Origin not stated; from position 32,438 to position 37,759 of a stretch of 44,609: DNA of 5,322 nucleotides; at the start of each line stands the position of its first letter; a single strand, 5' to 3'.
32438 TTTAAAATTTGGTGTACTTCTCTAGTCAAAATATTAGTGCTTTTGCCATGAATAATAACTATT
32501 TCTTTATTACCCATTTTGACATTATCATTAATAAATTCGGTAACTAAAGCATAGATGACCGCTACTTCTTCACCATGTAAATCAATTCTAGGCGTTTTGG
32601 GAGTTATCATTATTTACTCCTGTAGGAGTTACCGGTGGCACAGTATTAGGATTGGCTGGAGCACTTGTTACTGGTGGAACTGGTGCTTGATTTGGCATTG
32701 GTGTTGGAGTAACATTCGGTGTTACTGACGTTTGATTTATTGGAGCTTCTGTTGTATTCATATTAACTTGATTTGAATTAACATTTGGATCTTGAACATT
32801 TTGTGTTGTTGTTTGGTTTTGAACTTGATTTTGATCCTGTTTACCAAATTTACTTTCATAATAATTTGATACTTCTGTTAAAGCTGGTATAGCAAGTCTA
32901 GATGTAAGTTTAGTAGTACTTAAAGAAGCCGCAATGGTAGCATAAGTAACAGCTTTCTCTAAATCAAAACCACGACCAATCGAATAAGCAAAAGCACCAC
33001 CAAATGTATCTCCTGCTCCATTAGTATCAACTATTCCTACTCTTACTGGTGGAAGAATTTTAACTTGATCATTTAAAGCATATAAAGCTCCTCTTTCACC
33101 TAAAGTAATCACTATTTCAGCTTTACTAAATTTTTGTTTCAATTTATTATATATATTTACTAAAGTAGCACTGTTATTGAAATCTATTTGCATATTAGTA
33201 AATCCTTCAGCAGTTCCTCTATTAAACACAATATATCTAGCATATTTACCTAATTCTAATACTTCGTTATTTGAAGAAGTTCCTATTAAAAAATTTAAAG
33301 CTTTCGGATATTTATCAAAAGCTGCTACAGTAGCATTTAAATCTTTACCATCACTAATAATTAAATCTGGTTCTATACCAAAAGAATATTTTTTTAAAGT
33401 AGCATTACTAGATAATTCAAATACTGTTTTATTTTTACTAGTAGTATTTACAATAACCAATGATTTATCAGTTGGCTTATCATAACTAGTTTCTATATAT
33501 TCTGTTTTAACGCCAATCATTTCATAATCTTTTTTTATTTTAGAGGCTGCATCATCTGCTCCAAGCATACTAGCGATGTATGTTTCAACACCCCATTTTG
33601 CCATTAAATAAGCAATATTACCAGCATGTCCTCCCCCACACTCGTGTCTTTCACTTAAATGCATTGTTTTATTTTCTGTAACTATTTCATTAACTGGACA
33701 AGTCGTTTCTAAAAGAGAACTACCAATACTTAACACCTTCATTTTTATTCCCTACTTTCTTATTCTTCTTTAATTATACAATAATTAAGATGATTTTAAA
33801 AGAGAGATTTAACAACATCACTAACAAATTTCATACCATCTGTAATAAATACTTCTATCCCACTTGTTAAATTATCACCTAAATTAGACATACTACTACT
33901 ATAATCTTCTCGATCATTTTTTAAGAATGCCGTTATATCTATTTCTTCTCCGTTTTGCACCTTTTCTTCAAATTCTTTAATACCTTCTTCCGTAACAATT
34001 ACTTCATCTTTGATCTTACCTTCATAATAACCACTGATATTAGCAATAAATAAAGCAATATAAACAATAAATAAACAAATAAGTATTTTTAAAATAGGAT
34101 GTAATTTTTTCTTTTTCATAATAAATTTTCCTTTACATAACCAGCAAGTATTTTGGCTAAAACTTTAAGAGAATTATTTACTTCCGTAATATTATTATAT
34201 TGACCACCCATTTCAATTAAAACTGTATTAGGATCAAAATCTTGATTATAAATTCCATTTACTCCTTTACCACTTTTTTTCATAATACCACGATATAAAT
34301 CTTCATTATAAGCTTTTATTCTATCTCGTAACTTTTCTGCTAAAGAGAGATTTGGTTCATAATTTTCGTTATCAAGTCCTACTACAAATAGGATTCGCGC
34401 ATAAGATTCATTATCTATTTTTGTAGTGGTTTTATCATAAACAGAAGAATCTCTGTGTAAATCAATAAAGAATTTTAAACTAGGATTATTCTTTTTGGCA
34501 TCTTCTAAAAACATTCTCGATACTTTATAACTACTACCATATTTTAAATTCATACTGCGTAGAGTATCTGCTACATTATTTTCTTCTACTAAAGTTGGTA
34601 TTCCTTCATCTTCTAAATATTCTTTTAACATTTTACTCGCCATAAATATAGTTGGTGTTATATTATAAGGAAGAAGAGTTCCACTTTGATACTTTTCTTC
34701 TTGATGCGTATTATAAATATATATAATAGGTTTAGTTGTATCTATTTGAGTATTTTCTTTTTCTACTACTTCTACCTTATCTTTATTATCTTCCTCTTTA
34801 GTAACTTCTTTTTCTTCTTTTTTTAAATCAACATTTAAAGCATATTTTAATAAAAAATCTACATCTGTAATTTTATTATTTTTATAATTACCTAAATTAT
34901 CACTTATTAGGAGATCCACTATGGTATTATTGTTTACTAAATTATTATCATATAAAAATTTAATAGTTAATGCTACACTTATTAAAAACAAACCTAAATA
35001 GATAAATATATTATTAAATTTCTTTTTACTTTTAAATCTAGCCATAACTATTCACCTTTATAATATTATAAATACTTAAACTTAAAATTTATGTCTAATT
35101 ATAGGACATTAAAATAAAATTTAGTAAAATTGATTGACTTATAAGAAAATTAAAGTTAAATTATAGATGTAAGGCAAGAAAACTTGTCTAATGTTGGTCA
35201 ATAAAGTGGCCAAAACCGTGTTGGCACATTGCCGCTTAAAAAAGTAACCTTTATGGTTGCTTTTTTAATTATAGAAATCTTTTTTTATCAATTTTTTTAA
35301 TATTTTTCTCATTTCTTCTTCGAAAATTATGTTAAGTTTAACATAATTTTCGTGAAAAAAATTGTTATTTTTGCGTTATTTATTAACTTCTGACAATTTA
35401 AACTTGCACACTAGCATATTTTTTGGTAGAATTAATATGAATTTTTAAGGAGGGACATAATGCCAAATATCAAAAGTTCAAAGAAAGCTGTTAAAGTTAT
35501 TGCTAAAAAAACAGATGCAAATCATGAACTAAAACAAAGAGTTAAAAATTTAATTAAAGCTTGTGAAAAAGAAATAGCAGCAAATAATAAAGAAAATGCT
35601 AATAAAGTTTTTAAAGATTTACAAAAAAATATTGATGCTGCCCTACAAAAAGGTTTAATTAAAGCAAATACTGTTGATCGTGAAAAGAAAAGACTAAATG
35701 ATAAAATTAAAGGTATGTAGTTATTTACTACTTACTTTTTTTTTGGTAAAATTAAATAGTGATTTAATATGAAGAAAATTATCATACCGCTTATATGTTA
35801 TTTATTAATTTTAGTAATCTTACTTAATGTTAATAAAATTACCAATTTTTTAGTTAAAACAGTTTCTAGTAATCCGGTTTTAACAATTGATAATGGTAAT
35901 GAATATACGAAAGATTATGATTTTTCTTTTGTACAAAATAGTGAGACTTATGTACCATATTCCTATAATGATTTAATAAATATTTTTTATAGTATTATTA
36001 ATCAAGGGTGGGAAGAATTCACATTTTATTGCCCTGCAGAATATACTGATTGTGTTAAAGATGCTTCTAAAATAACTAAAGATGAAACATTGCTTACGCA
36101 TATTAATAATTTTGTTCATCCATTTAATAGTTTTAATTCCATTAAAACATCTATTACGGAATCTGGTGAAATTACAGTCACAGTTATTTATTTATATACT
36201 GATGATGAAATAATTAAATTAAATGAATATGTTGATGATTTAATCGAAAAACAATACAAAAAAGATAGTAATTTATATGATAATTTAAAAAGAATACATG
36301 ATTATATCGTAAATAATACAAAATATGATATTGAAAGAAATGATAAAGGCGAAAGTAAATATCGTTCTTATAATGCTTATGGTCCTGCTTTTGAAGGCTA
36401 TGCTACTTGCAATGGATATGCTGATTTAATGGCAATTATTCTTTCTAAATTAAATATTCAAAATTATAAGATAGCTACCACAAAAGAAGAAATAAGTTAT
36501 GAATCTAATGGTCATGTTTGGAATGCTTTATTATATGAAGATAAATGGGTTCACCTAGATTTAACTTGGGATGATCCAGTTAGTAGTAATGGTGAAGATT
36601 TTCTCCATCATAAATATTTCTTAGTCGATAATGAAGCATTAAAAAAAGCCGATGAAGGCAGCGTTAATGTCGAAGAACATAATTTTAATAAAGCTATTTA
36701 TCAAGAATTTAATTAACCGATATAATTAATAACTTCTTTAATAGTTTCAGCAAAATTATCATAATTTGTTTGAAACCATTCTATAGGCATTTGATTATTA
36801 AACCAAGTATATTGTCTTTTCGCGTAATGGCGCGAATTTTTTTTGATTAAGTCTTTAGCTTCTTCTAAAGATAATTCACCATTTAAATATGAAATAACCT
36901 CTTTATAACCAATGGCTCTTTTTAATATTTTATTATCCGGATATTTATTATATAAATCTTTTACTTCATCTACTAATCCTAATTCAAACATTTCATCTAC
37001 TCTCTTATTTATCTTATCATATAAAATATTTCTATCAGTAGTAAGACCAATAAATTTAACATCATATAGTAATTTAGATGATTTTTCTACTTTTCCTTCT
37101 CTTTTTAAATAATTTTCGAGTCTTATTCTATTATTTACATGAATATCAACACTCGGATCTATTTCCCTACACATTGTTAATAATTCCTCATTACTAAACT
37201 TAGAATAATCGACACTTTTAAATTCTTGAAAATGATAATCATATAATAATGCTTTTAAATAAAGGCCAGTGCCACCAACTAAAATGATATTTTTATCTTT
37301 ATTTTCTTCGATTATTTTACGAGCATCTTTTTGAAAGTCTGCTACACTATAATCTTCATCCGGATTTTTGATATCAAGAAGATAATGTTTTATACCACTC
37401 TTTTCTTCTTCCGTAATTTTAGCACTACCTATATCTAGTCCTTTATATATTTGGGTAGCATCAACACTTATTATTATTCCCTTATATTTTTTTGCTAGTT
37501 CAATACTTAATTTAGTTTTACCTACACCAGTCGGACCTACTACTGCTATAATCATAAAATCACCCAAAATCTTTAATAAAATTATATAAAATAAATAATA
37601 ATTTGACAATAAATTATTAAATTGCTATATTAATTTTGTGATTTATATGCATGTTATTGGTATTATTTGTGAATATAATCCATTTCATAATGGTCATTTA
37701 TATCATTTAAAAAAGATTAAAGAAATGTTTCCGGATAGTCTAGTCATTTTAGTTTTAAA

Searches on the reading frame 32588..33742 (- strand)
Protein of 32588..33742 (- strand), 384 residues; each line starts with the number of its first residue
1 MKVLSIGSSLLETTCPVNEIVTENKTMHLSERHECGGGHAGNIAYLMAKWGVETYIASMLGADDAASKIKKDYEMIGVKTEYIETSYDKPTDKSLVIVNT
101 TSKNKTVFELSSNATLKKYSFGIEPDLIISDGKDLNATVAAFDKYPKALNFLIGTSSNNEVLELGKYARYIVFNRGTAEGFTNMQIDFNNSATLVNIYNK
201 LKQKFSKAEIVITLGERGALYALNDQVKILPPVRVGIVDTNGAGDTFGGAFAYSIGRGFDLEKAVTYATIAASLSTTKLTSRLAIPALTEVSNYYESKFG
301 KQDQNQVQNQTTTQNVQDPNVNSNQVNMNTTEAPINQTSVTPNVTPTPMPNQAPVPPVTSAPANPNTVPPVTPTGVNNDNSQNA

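Call 26: search_protein_families(library=pfam, proteins=[window:32588-33742:-], max_evalue=0.001)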
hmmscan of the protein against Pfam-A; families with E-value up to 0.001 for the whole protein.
window:32588-33742:- (384 aa): 1 family
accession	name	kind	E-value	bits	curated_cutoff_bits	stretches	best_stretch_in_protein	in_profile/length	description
PF00294.29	PfkB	-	1.5e-36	126.7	25.8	1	2-286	3-300/302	pfkB family carbohydrate kinase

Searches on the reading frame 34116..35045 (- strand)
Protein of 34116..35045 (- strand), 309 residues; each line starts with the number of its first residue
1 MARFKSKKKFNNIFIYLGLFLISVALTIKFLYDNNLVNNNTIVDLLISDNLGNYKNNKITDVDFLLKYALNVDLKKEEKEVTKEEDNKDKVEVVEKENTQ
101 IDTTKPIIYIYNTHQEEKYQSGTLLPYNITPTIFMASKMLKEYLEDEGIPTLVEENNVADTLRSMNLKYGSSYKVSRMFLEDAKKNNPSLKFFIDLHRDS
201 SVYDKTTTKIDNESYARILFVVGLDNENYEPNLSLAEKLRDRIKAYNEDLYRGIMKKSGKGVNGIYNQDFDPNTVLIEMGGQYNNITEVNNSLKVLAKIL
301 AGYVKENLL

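Call 26: search_protein_families(library=pfam, proteins=[window:34116-35045:-], max_evalue=0.001)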
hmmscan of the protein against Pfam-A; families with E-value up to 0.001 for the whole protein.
window:34116-35045:- (309 aa): 1 family
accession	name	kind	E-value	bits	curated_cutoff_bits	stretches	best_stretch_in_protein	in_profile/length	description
PF07454.18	SpoIIP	-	3.2e-55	188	24.4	1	75-301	50-269/269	Stage II sporulation protein P (SpoIIP)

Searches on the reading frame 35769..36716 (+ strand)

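Call 53: search_protein_families(library=pfam, proteins=[window:35769-36716:+], max_evalue=0.001)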
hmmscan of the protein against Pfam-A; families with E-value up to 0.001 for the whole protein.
window:35769-36716:+ (315 aa): 1 family
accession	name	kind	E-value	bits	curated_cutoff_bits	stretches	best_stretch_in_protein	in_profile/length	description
PF01841.26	Transglut_core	-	2.9e-09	37.6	23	1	160-264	5-107/108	Transglutaminase-like superfamily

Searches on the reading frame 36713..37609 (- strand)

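Call 53: search_protein_families(library=pfam, proteins=[window:36713-37609:-], max_evalue=0.001)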
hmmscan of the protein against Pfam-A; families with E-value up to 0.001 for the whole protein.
window:36713-37609:- (298 aa): 4 families
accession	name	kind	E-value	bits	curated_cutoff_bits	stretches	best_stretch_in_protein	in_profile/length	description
PF01715.23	IPPT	-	7e-66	222.8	23.6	1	53-273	1-243/243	IPP transferase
PF01745.22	IPT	-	2.3e-13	50.5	20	1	20-127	3-112/233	Isopentenyl transferase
PF13238.12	AAA_18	-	0.00011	23.1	29.4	0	21-171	1-112/128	AAA domain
PF00004.35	AAA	-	0.00048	21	21.2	0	23-105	3-55/131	ATPase family associated with various cellular activities (AAA)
